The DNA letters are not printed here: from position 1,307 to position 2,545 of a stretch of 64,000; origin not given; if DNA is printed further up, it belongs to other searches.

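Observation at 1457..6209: FdhA is split, and its halves are encoded in permuted order with the diaphorase gene between them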

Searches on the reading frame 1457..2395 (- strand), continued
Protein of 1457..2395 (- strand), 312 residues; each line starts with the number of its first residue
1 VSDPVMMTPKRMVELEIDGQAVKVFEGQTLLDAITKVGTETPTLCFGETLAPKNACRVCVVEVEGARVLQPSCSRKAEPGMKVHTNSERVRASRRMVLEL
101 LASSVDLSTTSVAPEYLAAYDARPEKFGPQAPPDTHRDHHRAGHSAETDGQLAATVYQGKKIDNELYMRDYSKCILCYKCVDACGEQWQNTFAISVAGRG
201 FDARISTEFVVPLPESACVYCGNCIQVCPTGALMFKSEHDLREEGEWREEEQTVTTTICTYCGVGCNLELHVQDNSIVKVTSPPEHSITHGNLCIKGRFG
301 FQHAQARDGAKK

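Call 9: find_homologous_proteins(query=window:1457-2395:-, max_evalue=1e-10)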
Query window:1457-2395:- (312 aa): 8000 proteins with E <= 1e-10 among 8000 candidates; the best 120 are listed.
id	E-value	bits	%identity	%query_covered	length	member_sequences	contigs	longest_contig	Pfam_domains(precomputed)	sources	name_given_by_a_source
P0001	1.4e-198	676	93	100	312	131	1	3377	PF13510.12,PF00037.33,PF12838.13,PF22117.3,PF13237.12,PF13187.12,PF04879.22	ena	-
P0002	2.0e-190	650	90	99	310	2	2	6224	PF13510.12,PF00037.33,PF12838.13,PF22117.3,PF13237.12,PF13187.12,PF04879.22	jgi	jgi:predicted molibdopterin-dependent oxidoreductase YjgC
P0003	8.5e-171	585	81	99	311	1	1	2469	PF13510.12,PF00037.33,PF12838.13,PF22117.3,PF13237.12,PF13187.12,PF04879.22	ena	-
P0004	1.9e-170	584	81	99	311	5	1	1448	PF13510.12,PF00037.33,PF12838.13,PF22117.3,PF13237.12,PF13187.12,PF04879.22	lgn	-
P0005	4.1e-170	583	82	98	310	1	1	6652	PF13510.12,PF00037.33,PF12838.13,PF22117.3,PF13237.12,PF13187.12,PF04879.22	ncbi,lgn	-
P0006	7.7e-170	582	81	98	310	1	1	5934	PF13510.12,PF00037.33,PF12838.13,PF22117.3,PF13237.12,PF13187.12,PF04879.22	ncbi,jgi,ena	-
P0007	1.5e-169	581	81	98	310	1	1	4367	PF13510.12,PF00037.33,PF12838.13,PF22117.3,PF13237.12,PF13187.12,PF04879.22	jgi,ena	jgi:predicted molibdopterin-dependent oxidoreductase YjgC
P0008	2.4e-169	580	81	98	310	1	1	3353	PF13510.12,PF00037.33,PF12838.13,PF22117.3,PF13237.12,PF13187.12,PF04879.22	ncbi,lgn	-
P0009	3.9e-169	580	81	97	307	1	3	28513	PF13510.12,PF00037.33,PF12838.13,PF22117.3,PF13237.12,PF13187.12,PF04879.22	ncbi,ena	-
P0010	1.5e-168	578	80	98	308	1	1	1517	PF13510.12,PF00037.33,PF12838.13,PF22117.3,PF13237.12,PF13187.12,PF04879.22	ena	-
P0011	9.1e-168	575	81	97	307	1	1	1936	PF13510.12,PF00037.33,PF12838.13,PF13237.12,PF13187.12,PF04879.22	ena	-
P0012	1.8e-167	574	81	99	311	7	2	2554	PF13510.12,PF00037.33,PF12838.13,PF22117.3,PF13237.12,PF13187.12,PF04879.22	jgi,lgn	jgi:predicted molibdopterin-dependent oxidoreductase YjgC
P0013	3.2e-167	573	80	100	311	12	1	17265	PF13510.12,PF00037.33,PF12838.13,PF22117.3,PF13237.12,PF04879.22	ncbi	-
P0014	1.3e-164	565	-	-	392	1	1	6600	PF13510.12,PF00037.33,PF13484.12,PF12838.13,PF22117.3,PF13237.12,PF13187.12,PF04879.22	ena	-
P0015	1.2e-161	555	76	99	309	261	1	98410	PF13510.12,PF00037.33,PF12838.13,PF22117.3,PF13237.12,PF13187.12,PF04879.22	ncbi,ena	-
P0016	1.4e-160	552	77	98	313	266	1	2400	PF13510.12,PF00037.33,PF12838.13,PF22117.3,PF13237.12,PF13187.12,PF04879.22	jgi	jgi:predicted molibdopterin-dependent oxidoreductase YjgC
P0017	3.6e-160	550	76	99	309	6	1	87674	PF13510.12,PF00037.33,PF12838.13,PF22117.3,PF13237.12,PF13187.12,PF04879.22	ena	-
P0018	1.1e-158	545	77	98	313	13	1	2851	PF13510.12,PF00037.33,PF12838.13,PF22117.3,PF13237.12,PF13187.12,PF04879.22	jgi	jgi:predicted molibdopterin-dependent oxidoreductase YjgC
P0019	7.6e-158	543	75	98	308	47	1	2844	PF13510.12,PF00037.33,PF12838.13,PF22117.3,PF13237.12,PF13187.12,PF04879.22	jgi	jgi:predicted molibdopterin-dependent oxidoreductase YjgC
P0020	7.9e-158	542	77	96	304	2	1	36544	PF13510.12,PF00037.33,PF13484.12,PF12838.13,PF22117.3,PF13237.12,PF13187.12,PF04879.22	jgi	jgi:predicted molibdopterin-dependent oxidoreductase YjgC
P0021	1.0e-157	542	76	97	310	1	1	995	PF13510.12,PF00037.33,PF12838.13,PF22117.3,PF13237.12,PF13187.12,PF04879.22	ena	-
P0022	1.6e-157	541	76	98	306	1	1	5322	PF13510.12,PF00037.33,PF12838.13,PF22117.3,PF13237.12,PF13187.12,PF04879.22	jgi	jgi:predicted molibdopterin-dependent oxidoreductase YjgC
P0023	1.8e-157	541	76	98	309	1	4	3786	PF13510.12,PF00037.33,PF12838.13,PF22117.3,PF13237.12,PF13187.12,PF04879.22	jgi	jgi:predicted molibdopterin-dependent oxidoreductase YjgC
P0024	2.2e-157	541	76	97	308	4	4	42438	PF13510.12,PF00037.33,PF12838.13,PF22117.3,PF13237.12,PF13187.12,PF04879.22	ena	-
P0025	3.7e-157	540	76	97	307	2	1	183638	PF13510.12,PF00037.33,PF12838.13,PF22117.3,PF13237.12,PF13187.12,PF04879.22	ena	-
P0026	5.1e-157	540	76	99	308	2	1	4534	PF13510.12,PF00037.33,PF13484.12,PF12838.13,PF22117.3,PF13237.12,PF13187.12,PF04879.22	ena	-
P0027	5.6e-157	540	76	98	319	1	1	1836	PF13510.12,PF00037.33,PF12838.13,PF22117.3,PF13237.12,PF04879.22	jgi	-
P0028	6.4e-157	539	75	98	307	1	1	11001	PF13510.12,PF00037.33,PF12838.13,PF22117.3,PF13237.12,PF13187.12,PF04879.22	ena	-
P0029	6.6e-157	539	75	98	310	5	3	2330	PF13510.12,PF00037.33,PF13746.12,PF12838.13,PF22117.3,PF13237.12,PF13187.12,PF04879.22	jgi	jgi:predicted molibdopterin-dependent oxidoreductase YjgC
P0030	1.6e-156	538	75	98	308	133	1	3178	PF13510.12,PF00037.33,PF13484.12,PF12838.13,PF22117.3,PF13237.12,PF13187.12,PF04879.22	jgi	jgi:predicted molibdopterin-dependent oxidoreductase YjgC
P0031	1.8e-156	538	79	95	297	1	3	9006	PF13510.12,PF00037.33,PF12838.13,PF22117.3,PF13237.12,PF13187.12,PF04879.22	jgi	jgi:predicted molibdopterin-dependent oxidoreductase YjgC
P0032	5.6e-156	536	77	96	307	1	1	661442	PF13510.12,PF00037.33,PF13484.12,PF12838.13,PF22117.3,PF13237.12,PF13187.12,PF04879.22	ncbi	-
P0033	5.8e-156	536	75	97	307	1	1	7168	PF13510.12,PF00037.33,PF13484.12,PF12838.13,PF22117.3,PF13237.12,PF13187.12,PF04879.22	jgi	jgi:predicted molibdopterin-dependent oxidoreductase YjgC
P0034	8.8e-156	536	75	97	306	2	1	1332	PF13510.12,PF00037.33,PF12838.13,PF22117.3,PF13237.12,PF13187.12,PF04879.22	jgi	jgi:predicted molibdopterin-dependent oxidoreductase YjgC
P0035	1.7e-155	535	75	96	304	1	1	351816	PF13510.12,PF00037.33,PF12838.13,PF22117.3,PF13237.12,PF13187.12,PF04879.22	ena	-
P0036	1.9e-155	535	76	97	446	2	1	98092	PF13510.12,PF10589.15,PF00037.33,PF12838.13,PF22117.3,PF13237.12,PF04879.22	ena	-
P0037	2.2e-155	534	75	97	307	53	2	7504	PF13510.12,PF00037.33,PF13484.12,PF12838.13,PF22117.3,PF13237.12,PF13187.12,PF04879.22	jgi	jgi:predicted molibdopterin-dependent oxidoreductase YjgC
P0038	2.9e-155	534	73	98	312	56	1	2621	PF13510.12,PF00037.33,PF13484.12,PF12838.13,PF22117.3,PF13237.12,PF13187.12,PF04879.22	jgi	jgi:predicted molibdopterin-dependent oxidoreductase YjgC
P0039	3.8e-155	534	74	97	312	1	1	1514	PF13510.12,PF00037.33,PF13484.12,PF12838.13,PF22117.3,PF13237.12,PF13187.12,PF04879.22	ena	-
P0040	5.6e-155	533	75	98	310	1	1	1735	PF13510.12,PF00037.33,PF12838.13,PF22117.3,PF13237.12,PF13187.12,PF04879.22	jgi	jgi:predicted molibdopterin-dependent oxidoreductase YjgC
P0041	5.9e-155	533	76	97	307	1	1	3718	PF13510.12,PF00037.33,PF12838.13,PF22117.3,PF13237.12,PF13187.12,PF04879.22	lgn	-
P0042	6.0e-155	533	74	97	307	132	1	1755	PF13510.12,PF00037.33,PF12838.13,PF22117.3,PF13237.12,PF13187.12,PF04879.22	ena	-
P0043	8.6e-155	533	75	97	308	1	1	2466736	PF13510.12,PF00037.33,PF12838.13,PF22117.3,PF13237.12,PF13187.12,PF04879.22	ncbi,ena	-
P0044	1.0e-154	532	76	97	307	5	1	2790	PF13510.12,PF00037.33,PF13484.12,PF12838.13,PF22117.3,PF13237.12,PF13187.12,PF04879.22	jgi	jgi:predicted molibdopterin-dependent oxidoreductase YjgC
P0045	1.3e-154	532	77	96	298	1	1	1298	PF13510.12,PF00037.33,PF12838.13,PF22117.3,PF13237.12,PF13187.12,PF04879.22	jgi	jgi:predicted molibdopterin-dependent oxidoreductase YjgC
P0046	1.5e-154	532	76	97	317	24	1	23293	PF13510.12,PF00037.33,PF12838.13,PF22117.3,PF13237.12,PF13187.12,PF04879.22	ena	-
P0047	2.4e-154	531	75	97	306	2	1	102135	PF13510.12,PF00037.33,PF12838.13,PF22117.3,PF13237.12,PF13187.12,PF04879.22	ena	-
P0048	3.7e-154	530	74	97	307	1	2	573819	PF13510.12,PF00037.33,PF12838.13,PF22117.3,PF13237.12,PF13187.12,PF04879.22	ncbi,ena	-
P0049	4.7e-154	530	75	97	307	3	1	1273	PF13510.12,PF00037.33,PF12838.13,PF22117.3,PF13237.12,PF13187.12,PF04879.22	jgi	jgi:predicted molibdopterin-dependent oxidoreductase YjgC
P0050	5.1e-154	530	75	97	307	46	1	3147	PF13510.12,PF00037.33,PF12838.13,PF22117.3,PF13237.12,PF13187.12,PF04879.22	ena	-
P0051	6.9e-154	530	76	96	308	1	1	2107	PF13510.12,PF00037.33,PF13484.12,PF12838.13,PF22117.3,PF13237.12,PF13187.12,PF04879.22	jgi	jgi:predicted molibdopterin-dependent oxidoreductase YjgC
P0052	7.6e-154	529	75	96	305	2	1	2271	PF13510.12,PF00037.33,PF12838.13,PF22117.3,PF13237.12,PF13187.12,PF04879.22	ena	-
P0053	7.8e-154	529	75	99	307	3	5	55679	PF13510.12,PF00037.33,PF13484.12,PF12838.13,PF22117.3,PF13237.12,PF13187.12,PF04879.22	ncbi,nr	ncbi:MAG TPA: 2Fe-2S iron-sulfur cluster-binding protein [Gaiellaceae bacterium]|nr:2Fe-2S iron-sulf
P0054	8.5e-154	529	77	96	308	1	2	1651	PF13510.12,PF00037.33,PF13484.12,PF12838.13,PF22117.3,PF13237.12,PF13187.12,PF04879.22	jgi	jgi:predicted molibdopterin-dependent oxidoreductase YjgC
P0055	1.2e-153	529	75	97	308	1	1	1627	PF14697.12,PF13510.12,PF00037.33,PF13484.12,PF12838.13,PF22117.3,PF13237.12,PF13187.12,PF04879.22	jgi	jgi:predicted molibdopterin-dependent oxidoreductase YjgC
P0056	1.6e-153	528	74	97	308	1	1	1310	PF13510.12,PF00037.33,PF13484.12,PF12838.13,PF22117.3,PF13237.12,PF13187.12,PF04879.22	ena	-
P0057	1.7e-153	528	74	97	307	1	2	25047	PF13510.12,PF00037.33,PF13484.12,PF12838.13,PF22117.3,PF13237.12,PF13187.12,PF04879.22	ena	-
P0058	1.7e-153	528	74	97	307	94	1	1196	PF13510.12,PF00037.33,PF13484.12,PF12838.13,PF22117.3,PF13237.12,PF13187.12,PF04879.22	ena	-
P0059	2.0e-153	528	75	97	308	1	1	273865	PF13510.12,PF00037.33,PF13484.12,PF12838.13,PF22117.3,PF13237.12,PF13187.12,PF04879.22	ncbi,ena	-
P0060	2.9e-153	527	74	97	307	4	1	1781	PF13510.12,PF00037.33,PF12838.13,PF22117.3,PF13237.12,PF13187.12,PF04879.22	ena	-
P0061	2.9e-153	527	78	92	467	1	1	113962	PF13510.12,PF10589.15,PF00037.33,PF12838.13,PF22117.3,PF13237.12,PF04879.22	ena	-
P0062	3.0e-153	527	77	96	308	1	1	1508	PF13510.12,PF00037.33,PF12838.13,PF22117.3,PF13237.12,PF13187.12,PF04879.22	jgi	jgi:predicted molibdopterin-dependent oxidoreductase YjgC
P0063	4.1e-153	527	76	96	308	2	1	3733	PF13510.12,PF00037.33,PF12838.13,PF22117.3,PF13237.12,PF13187.12,PF04879.22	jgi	jgi:predicted molibdopterin-dependent oxidoreductase YjgC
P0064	4.5e-153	527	75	97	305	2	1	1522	PF13510.12,PF00037.33,PF13484.12,PF12838.13,PF22117.3,PF13237.12,PF13187.12,PF04879.22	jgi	jgi:predicted molibdopterin-dependent oxidoreductase YjgC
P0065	5.2e-153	527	73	97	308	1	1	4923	PF13510.12,PF00037.33,PF13484.12,PF12838.13,PF22117.3,PF13237.12,PF13187.12,PF04879.22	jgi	jgi:predicted molibdopterin-dependent oxidoreductase YjgC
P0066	6.8e-153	526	75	98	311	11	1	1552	PF13510.12,PF00037.33,PF12838.13,PF22117.3,PF13237.12,PF13187.12,PF04879.22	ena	-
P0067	7.9e-153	526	74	97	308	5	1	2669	PF13510.12,PF00037.33,PF12838.13,PF22117.3,PF13237.12,PF13187.12,PF04879.22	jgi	jgi:predicted molibdopterin-dependent oxidoreductase YjgC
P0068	9.3e-153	526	74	97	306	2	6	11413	PF13510.12,PF00037.33,PF13484.12,PF12838.13,PF22117.3,PF13237.12,PF13187.12,PF04879.22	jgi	jgi:predicted molibdopterin-dependent oxidoreductase YjgC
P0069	1.3e-152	525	72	98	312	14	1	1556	PF13510.12,PF00037.33,PF12838.13,PF22117.3,PF13237.12,PF13187.12,PF04879.22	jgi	jgi:predicted molibdopterin-dependent oxidoreductase YjgC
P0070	1.3e-152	525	75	97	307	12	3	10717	PF13510.12,PF00037.33,PF13484.12,PF12838.13,PF22117.3,PF13237.12,PF13187.12,PF04879.22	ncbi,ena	-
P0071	1.3e-152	525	76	99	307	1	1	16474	PF13510.12,PF00037.33,PF13484.12,PF12838.13,PF22117.3,PF13237.12,PF13187.12,PF04879.22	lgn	-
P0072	1.5e-152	525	75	97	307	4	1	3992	PF13510.12,PF00037.33,PF13484.12,PF12838.13,PF22117.3,PF13237.12,PF13187.12,PF04879.22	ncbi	-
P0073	1.6e-152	525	74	97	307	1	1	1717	PF13510.12,PF00037.33,PF12838.13,PF22117.3,PF13237.12,PF13187.12,PF04879.22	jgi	jgi:predicted molibdopterin-dependent oxidoreductase YjgC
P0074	1.8e-152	525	75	97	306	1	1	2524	PF13510.12,PF00111.33,PF00037.33,PF12838.13,PF22117.3,PF13237.12,PF13187.12,PF04879.22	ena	-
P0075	1.8e-152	525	74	99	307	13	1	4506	PF13510.12,PF00037.33,PF12838.13,PF22117.3,PF13237.12,PF13187.12,PF04879.22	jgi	jgi:predicted molibdopterin-dependent oxidoreductase YjgC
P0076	2.1e-152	525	75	96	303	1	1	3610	PF13510.12,PF00111.33,PF00037.33,PF13484.12,PF12838.13,PF22117.3,PF13237.12,PF13187.12,PF04879.22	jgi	jgi:predicted molibdopterin-dependent oxidoreductase YjgC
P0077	2.1e-152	525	73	99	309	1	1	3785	PF13510.12,PF00037.33,PF13484.12,PF12838.13,PF22117.3,PF13237.12,PF13187.12,PF04879.22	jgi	jgi:predicted molibdopterin-dependent oxidoreductase YjgC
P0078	2.2e-152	525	74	97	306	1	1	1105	PF13510.12,PF00037.33,PF12838.13,PF22117.3,PF13237.12,PF13187.12,PF04879.22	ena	-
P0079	2.5e-152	524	75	95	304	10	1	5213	PF13510.12,PF00037.33,PF13484.12,PF12838.13,PF22117.3,PF13237.12,PF13187.12,PF04879.22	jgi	jgi:predicted molibdopterin-dependent oxidoreductase YjgC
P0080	2.8e-152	524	75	97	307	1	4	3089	PF13510.12,PF00037.33,PF12838.13,PF22117.3,PF13237.12,PF13187.12,PF04879.22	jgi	jgi:predicted molibdopterin-dependent oxidoreductase YjgC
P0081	3.2e-152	524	74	98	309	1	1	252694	PF13510.12,PF00037.33,PF12838.13,PF22117.3,PF13237.12,PF13187.12,PF04879.22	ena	-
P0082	3.8e-152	524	74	96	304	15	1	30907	PF13510.12,PF00037.33,PF13484.12,PF12838.13,PF22117.3,PF13237.12,PF13187.12,PF04879.22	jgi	jgi:predicted molibdopterin-dependent oxidoreductase YjgC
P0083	4.4e-152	524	75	97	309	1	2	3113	PF13510.12,PF00037.33,PF12838.13,PF22117.3,PF13237.12,PF13187.12,PF04879.22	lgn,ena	-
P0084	5.9e-152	523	75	95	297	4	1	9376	PF13510.12,PF00037.33,PF13484.12,PF12838.13,PF22117.3,PF13237.12,PF13187.12,PF04879.22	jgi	jgi:predicted molibdopterin-dependent oxidoreductase YjgC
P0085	6.3e-152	523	73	99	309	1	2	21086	PF13510.12,PF00037.33,PF13484.12,PF12838.13,PF22117.3,PF13237.12,PF13187.12,PF04879.22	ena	-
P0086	6.9e-152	523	74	98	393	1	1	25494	PF13510.12,PF00111.33,PF00037.33,PF12838.13,PF22117.3,PF13237.12,PF13187.12,PF04879.22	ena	-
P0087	7.0e-152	523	74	96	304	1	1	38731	PF13510.12,PF00111.33,PF00037.33,PF12838.13,PF22117.3,PF13237.12,PF13187.12,PF04879.22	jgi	jgi:predicted molibdopterin-dependent oxidoreductase YjgC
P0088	1.5e-151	522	74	98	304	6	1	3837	PF13510.12,PF00037.33,PF13484.12,PF12838.13,PF22117.3,PF13237.12,PF13187.12,PF04879.22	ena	-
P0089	1.6e-151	522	74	98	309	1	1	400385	PF13510.12,PF00037.33,PF12838.13,PF22117.3,PF13237.12,PF13187.12,PF04879.22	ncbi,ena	-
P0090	1.9e-151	522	74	97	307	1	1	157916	PF13510.12,PF00037.33,PF13484.12,PF12838.13,PF22117.3,PF13237.12,PF13187.12,PF04879.22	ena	-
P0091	2.0e-151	521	74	98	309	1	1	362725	PF13510.12,PF00037.33,PF12838.13,PF22117.3,PF13237.12,PF13187.12,PF04879.22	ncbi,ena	-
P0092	2.6e-151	521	73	98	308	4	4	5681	PF13510.12,PF00037.33,PF13484.12,PF12838.13,PF22117.3,PF13237.12,PF13187.12,PF04879.22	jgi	jgi:predicted molibdopterin-dependent oxidoreductase YjgC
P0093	2.6e-151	521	76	96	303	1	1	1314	PF13510.12,PF00037.33,PF13746.12,PF12838.13,PF22117.3,PF13237.12,PF13187.12,PF04879.22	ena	-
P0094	2.7e-151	521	73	97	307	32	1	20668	PF13510.12,PF00037.33,PF13484.12,PF12838.13,PF22117.3,PF13237.12,PF13187.12,PF04879.22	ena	-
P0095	2.7e-151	521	74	98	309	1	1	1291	PF13510.12,PF00037.33,PF12838.13,PF22117.3,PF13237.12,PF13187.12,PF04879.22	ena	-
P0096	2.8e-151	521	74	96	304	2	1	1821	PF13510.12,PF00037.33,PF13484.12,PF12838.13,PF22117.3,PF13237.12,PF13187.12,PF04879.22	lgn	-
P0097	2.8e-151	521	74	98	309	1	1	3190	PF13510.12,PF00037.33,PF12838.13,PF22117.3,PF13237.12,PF13187.12,PF04879.22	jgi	jgi:predicted molibdopterin-dependent oxidoreductase YjgC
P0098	3.0e-151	521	74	96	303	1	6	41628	PF13510.12,PF00111.33,PF00037.33,PF12838.13,PF22117.3,PF13237.12,PF13187.12,PF04879.22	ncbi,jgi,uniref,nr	ncbi:2Fe-2S iron-sulfur cluster-binding protein [Gaiella sp.]|jgi:predicted molibdopterin-dependent 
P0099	3.5e-151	521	74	97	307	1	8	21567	PF13510.12,PF00037.33,PF13484.12,PF12838.13,PF22117.3,PF13237.12,PF13187.12,PF04879.22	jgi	jgi:predicted molibdopterin-dependent oxidoreductase YjgC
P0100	4.5e-151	520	75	99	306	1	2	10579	PF13510.12,PF00037.33,PF12838.13,PF22117.3,PF13237.12,PF13187.12,PF04879.22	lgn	-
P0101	4.9e-151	520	74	97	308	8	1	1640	PF13510.12,PF00037.33,PF13484.12,PF12838.13,PF22117.3,PF13237.12,PF13187.12,PF04879.22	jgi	-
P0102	5.1e-151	520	74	97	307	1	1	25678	PF13510.12,PF00037.33,PF12838.13,PF22117.3,PF13237.12,PF13187.12,PF04879.22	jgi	jgi:predicted molibdopterin-dependent oxidoreductase YjgC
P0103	5.8e-151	520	75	95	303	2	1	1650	PF13510.12,PF00037.33,PF12838.13,PF22117.3,PF13237.12,PF13187.12,PF04879.22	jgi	jgi:predicted molibdopterin-dependent oxidoreductase YjgC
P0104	6.3e-151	520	73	98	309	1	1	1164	PF13510.12,PF00037.33,PF12838.13,PF22117.3,PF13237.12,PF13187.12,PF04879.22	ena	-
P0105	7.1e-151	520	75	97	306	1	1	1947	PF13510.12,PF00111.33,PF00037.33,PF13484.12,PF12838.13,PF22117.3,PF13237.12,PF13187.12,PF04879.22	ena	-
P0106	7.3e-151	520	76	96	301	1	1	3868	PF13510.12,PF00037.33,PF13484.12,PF12838.13,PF22117.3,PF13237.12,PF13187.12,PF04879.22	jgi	jgi:predicted molibdopterin-dependent oxidoreductase YjgC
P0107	7.8e-151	520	74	97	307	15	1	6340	PF13510.12,PF00037.33,PF13484.12,PF12838.13,PF22117.3,PF13237.12,PF13187.12,PF04879.22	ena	-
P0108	8.7e-151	519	73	96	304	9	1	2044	PF13510.12,PF00037.33,PF13484.12,PF12838.13,PF22117.3,PF13237.12,PF13187.12,PF04879.22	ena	-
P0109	9.2e-151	519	75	96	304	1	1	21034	PF13510.12,PF00037.33,PF12838.13,PF22117.3,PF13237.12,PF13187.12,PF04879.22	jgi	jgi:predicted molibdopterin-dependent oxidoreductase YjgC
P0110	1.0e-150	519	73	96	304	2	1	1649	PF13510.12,PF00037.33,PF12838.13,PF22117.3,PF13237.12,PF13187.12,PF04879.22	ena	-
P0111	1.1e-150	519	73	98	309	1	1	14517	PF13510.12,PF00037.33,PF12838.13,PF22117.3,PF13237.12,PF13187.12,PF04879.22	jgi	jgi:predicted molibdopterin-dependent oxidoreductase YjgC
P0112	1.1e-150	519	74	97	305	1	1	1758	PF13510.12,PF00037.33,PF12838.13,PF22117.3,PF13237.12,PF13187.12,PF04879.22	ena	-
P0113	1.2e-150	519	74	96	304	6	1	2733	PF13510.12,PF00037.33,PF13484.12,PF12838.13,PF22117.3,PF13237.12,PF13187.12,PF04879.22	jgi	jgi:predicted molibdopterin-dependent oxidoreductase YjgC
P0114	1.3e-150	519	73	97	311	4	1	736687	PF13510.12,PF00037.33,PF13484.12,PF12838.13,PF22117.3,PF13237.12,PF13187.12,PF04879.22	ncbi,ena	-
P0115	1.4e-150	519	73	98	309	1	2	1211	PF13510.12,PF00037.33,PF12838.13,PF22117.3,PF13237.12,PF13187.12,PF04879.22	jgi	-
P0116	1.7e-150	518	75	97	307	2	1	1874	PF13510.12,PF00037.33,PF12838.13,PF22117.3,PF13237.12,PF13187.12,PF04879.22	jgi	jgi:predicted molibdopterin-dependent oxidoreductase YjgC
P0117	1.8e-150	518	75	96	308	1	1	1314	PF13510.12,PF00037.33,PF12838.13,PF22117.3,PF13237.12,PF13187.12,PF04879.22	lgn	-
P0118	1.9e-150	518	75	96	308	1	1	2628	PF13510.12,PF00037.33,PF12838.13,PF22117.3,PF13237.12,PF13187.12,PF04879.22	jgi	jgi:predicted molibdopterin-dependent oxidoreductase YjgC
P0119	1.9e-150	518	74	96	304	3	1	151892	PF13510.12,PF00037.33,PF13484.12,PF12838.13,PF22117.3,PF13237.12,PF13187.12,PF04879.22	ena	-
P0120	2.1e-150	518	73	98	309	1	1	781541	PF13510.12,PF00037.33,PF13484.12,PF12838.13,PF22117.3,PF13237.12,PF13187.12,PF04879.22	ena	-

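Call 11: find_encoding_contigs(protein=window:1457-2395:-, flank=8000, max_places=4)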
Protein window:1457-2395:- (312 aa): 3 contigs read that carry it; 3 places shown.
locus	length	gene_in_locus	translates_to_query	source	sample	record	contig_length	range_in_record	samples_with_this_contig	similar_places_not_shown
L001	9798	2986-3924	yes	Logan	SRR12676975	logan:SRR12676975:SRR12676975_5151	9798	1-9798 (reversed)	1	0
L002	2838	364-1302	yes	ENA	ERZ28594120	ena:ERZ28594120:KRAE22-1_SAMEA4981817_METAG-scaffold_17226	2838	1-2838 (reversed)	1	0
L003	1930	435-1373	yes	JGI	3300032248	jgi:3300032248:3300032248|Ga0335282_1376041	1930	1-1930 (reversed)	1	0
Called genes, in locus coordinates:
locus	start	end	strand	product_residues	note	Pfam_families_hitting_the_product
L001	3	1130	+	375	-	?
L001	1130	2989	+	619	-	PF01257:2Fe-2S_thioredx, PF01512:Complex1_51K, PF10531:SLBB, PF22461:SLBB_2 (weak), PF10589:NADH_4Fe-4S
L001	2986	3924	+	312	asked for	PF13510:Fer2_4, PF13187:Fer4_9 (faint), PF13484:Fer4_16 (faint), PF22117:Fer4_Nqo3 (weak), PF13237:Fer4_10 (faint), PF12838:Fer4_7, PF00037:Fer4 (weak), PF04879:Molybdop_Fe4S4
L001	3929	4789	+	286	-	PF02634:FdhD-NarQ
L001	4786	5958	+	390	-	PF03453:MoeA_N, PF00994:MoCF_biosynth, PF03454:MoeA_C (weak)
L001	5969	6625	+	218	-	PF12900:Pyridox_ox_2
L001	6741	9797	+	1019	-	?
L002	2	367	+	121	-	?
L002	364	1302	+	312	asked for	PF13510:Fer2_4, PF13187:Fer4_9 (faint), PF13484:Fer4_16 (faint), PF22117:Fer4_Nqo3 (weak), PF13237:Fer4_10 (faint), PF12838:Fer4_7, PF00037:Fer4 (weak), PF04879:Molybdop_Fe4S4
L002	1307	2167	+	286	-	PF02634:FdhD-NarQ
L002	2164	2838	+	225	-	?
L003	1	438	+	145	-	PF10589:NADH_4Fe-4S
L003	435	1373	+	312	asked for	PF13510:Fer2_4, PF13187:Fer4_9 (faint), PF13484:Fer4_16 (faint), PF22117:Fer4_Nqo3 (weak), PF13237:Fer4_10 (faint), PF12838:Fer4_7, PF00037:Fer4 (weak), PF04879:Molybdop_Fe4S4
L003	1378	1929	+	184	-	?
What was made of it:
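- The identical protein and junctions occur in three of them (call 11). The same junctions occur in three independent assemblies (call 11).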
